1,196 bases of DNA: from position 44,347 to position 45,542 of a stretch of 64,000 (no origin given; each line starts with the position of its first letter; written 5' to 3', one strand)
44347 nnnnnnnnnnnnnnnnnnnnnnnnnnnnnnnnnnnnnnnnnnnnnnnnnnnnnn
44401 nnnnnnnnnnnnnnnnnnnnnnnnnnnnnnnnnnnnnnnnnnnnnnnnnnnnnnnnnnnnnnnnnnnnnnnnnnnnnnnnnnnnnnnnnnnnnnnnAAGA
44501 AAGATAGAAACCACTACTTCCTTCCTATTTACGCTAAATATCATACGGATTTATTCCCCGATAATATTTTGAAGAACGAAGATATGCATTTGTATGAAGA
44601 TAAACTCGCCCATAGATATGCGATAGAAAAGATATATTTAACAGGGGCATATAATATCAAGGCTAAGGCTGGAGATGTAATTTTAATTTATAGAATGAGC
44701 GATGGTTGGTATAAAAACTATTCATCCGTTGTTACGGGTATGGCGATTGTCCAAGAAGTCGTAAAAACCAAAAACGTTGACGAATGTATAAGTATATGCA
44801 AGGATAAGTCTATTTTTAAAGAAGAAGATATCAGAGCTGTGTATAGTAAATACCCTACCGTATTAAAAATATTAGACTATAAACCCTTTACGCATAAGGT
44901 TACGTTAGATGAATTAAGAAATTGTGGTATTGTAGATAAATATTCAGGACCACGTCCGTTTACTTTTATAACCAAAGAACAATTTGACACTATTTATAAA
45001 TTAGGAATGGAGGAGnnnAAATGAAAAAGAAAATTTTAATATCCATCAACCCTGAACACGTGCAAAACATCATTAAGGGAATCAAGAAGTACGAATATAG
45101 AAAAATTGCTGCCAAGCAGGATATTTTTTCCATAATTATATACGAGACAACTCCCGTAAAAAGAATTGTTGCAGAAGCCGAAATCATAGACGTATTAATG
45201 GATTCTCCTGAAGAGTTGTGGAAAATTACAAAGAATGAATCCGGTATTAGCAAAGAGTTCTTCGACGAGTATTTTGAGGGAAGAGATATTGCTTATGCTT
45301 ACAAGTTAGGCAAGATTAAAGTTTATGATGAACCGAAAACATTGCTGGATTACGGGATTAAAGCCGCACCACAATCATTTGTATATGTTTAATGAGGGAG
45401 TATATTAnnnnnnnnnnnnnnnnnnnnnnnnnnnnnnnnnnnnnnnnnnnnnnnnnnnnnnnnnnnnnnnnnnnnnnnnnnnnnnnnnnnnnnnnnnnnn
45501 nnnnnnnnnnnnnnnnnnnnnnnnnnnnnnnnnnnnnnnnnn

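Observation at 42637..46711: Tightly coupled XRE / ASCH-PIN-GNAT-PUA / ASCH / HNH / hsdM-stub operon: candidate undescribed defence or toxin-antitoxin system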

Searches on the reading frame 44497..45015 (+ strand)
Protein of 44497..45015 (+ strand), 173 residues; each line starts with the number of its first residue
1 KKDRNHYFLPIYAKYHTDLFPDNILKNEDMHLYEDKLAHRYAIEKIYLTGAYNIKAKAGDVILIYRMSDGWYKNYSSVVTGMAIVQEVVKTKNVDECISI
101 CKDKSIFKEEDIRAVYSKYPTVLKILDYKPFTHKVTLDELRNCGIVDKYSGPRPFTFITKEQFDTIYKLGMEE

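Call 59: search_solved_structures(query=A4, max_evalue=10, show_alignments=2)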
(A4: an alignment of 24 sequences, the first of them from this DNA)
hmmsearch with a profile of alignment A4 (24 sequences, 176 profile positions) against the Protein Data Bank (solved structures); distinct sequences matched with E-value up to 10: 0.

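Call 61: search_protein_families(library=pfam, alignment_id=A4, max_evalue=0.05)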
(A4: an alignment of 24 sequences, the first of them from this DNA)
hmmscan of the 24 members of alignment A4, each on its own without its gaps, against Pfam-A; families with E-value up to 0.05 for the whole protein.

A. member 1, seq(173 aa): 1 family
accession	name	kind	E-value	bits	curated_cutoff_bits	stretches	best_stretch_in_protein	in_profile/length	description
PF01878.24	EVE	-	0.0064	16.9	23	1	55-168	39-144/145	EVE domain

B. families by the number of members that match (of 24 scanned): 7 families
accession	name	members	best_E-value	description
PF01878.24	EVE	9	7.1e-05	EVE domain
PF23013.2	IML1_N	1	0.003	IML1 N-terminal double psi beta barrel domain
PF18811.7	DPPIV_rep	1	0.0098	Dipeptidyl peptidase IV (DPP IV) low complexity region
PF01488.26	Shikimate_DH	1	0.011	Shikimate / quinate 5-dehydrogenase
PF04033.18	DUF365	1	0.02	Domain of unknown function (DUF365)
PF00060.32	Lig_chan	1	0.038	Ligand-gated ion channel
PF12306.14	PixA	1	0.048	Inclusion body protein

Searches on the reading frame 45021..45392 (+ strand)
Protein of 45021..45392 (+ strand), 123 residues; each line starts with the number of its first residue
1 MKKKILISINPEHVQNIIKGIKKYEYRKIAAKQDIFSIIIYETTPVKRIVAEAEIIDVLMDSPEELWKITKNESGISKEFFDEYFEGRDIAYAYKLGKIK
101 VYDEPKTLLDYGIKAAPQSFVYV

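Call 3: search_protein_families(library=pfam, proteins=[window:45021-45392:+], max_evalue=0.1)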
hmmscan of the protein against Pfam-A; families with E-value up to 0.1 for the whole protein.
window:45021-45392:+ (123 aa): 1 family
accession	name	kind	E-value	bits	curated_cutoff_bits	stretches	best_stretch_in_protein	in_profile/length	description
PF04266.20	ASCH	-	0.0006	20.9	21.2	1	8-92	2-95/103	ASCH domain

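Call 4: search_protein_families(library=padloc, proteins=[window:45021-45392:+], max_evalue=0.1)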
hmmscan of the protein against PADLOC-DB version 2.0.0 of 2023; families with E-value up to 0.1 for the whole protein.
window:45021-45392:+ (123 aa): 4 families
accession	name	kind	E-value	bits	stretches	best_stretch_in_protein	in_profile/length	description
PDLC04425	PDC-M11B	-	7.9e-40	134.4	1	4-123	2-122/132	-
PDLC04424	PDC-M11B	-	7.7e-34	114.7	1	2-123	7-129/142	-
PDLC04423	PDC-M11B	-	9.9e-15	52.9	1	8-122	2-117/164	-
PDLC04667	PDC-M47B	-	0.0085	14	1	32-73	106-145/158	-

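Call 5: search_protein_families(library=ncbifam, proteins=[window:45021-45392:+], max_evalue=0.1)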
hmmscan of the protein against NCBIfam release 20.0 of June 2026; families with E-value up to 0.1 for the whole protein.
window:45021-45392:+ (123 aa): 2 families
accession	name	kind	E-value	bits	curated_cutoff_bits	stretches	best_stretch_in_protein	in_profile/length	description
NF008917.0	PRK12279.1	equivalog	1e-14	54.5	526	1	4-123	190-310/311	50S ribosomal protein L22/unknown domain fusion protein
NF046064.1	MtxBflmRegRemA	equivalog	0.021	15.1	140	1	28-62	12-46/89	extracellular matrix/biofilm regulator RemA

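Call 63: find_homologous_proteins(query=window:45021-45392:+, max_evalue=0.001)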
Query window:45021-45392:+ (123 aa): 1138 proteins with E <= 0.001 among 1148 candidates; the best 120 are listed.
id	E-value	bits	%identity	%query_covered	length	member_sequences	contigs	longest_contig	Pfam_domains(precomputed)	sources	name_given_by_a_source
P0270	1.9e-67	243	94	100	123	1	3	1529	PF04266.21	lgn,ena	-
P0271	2.6e-67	242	93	100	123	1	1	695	PF04266.21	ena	-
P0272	5.3e-67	241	93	100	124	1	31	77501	-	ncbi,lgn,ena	-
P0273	8.5e-67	241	92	100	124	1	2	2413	-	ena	-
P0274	2.1e-66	239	92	100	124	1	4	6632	-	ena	-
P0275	4.5e-66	238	93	100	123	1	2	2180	PF04266.21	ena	-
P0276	5.5e-66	238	93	100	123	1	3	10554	PF04266.21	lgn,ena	-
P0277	7.6e-66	238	92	100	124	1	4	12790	-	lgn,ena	-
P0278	7.9e-66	237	92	100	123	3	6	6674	-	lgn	-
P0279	8.6e-66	237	92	100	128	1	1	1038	-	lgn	-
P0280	1.0e-65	237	92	100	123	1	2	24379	PF04266.21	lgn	-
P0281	1.1e-65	237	92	100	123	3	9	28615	-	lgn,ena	-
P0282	1.6e-65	236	92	100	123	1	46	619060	PF04266.21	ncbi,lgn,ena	-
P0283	1.6e-65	236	92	100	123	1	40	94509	-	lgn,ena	-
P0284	1.6e-65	236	92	100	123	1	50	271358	-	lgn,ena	-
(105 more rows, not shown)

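Call 96: search_solved_structures(query=A8, max_evalue=1, show_alignments=3)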
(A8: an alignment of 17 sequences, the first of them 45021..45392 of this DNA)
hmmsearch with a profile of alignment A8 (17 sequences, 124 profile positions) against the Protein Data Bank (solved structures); distinct sequences matched with E-value up to 1: 4.
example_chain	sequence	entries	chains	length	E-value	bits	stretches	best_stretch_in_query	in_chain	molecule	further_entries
5gus_A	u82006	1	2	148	1.4e-15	60.8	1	3-99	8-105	Helix-turn-helix domain-containing protein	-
5guq_A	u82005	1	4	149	1.5e-15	60.8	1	3-99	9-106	Helix-turn-helix domain-containing protein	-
5y6c_A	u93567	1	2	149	2.2e-15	60.3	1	3-97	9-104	Helix-turn-helix domain-containing protein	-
5y6b_A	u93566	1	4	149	8.5e-15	58.3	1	3-99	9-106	Helix-turn-helix domain-containing protein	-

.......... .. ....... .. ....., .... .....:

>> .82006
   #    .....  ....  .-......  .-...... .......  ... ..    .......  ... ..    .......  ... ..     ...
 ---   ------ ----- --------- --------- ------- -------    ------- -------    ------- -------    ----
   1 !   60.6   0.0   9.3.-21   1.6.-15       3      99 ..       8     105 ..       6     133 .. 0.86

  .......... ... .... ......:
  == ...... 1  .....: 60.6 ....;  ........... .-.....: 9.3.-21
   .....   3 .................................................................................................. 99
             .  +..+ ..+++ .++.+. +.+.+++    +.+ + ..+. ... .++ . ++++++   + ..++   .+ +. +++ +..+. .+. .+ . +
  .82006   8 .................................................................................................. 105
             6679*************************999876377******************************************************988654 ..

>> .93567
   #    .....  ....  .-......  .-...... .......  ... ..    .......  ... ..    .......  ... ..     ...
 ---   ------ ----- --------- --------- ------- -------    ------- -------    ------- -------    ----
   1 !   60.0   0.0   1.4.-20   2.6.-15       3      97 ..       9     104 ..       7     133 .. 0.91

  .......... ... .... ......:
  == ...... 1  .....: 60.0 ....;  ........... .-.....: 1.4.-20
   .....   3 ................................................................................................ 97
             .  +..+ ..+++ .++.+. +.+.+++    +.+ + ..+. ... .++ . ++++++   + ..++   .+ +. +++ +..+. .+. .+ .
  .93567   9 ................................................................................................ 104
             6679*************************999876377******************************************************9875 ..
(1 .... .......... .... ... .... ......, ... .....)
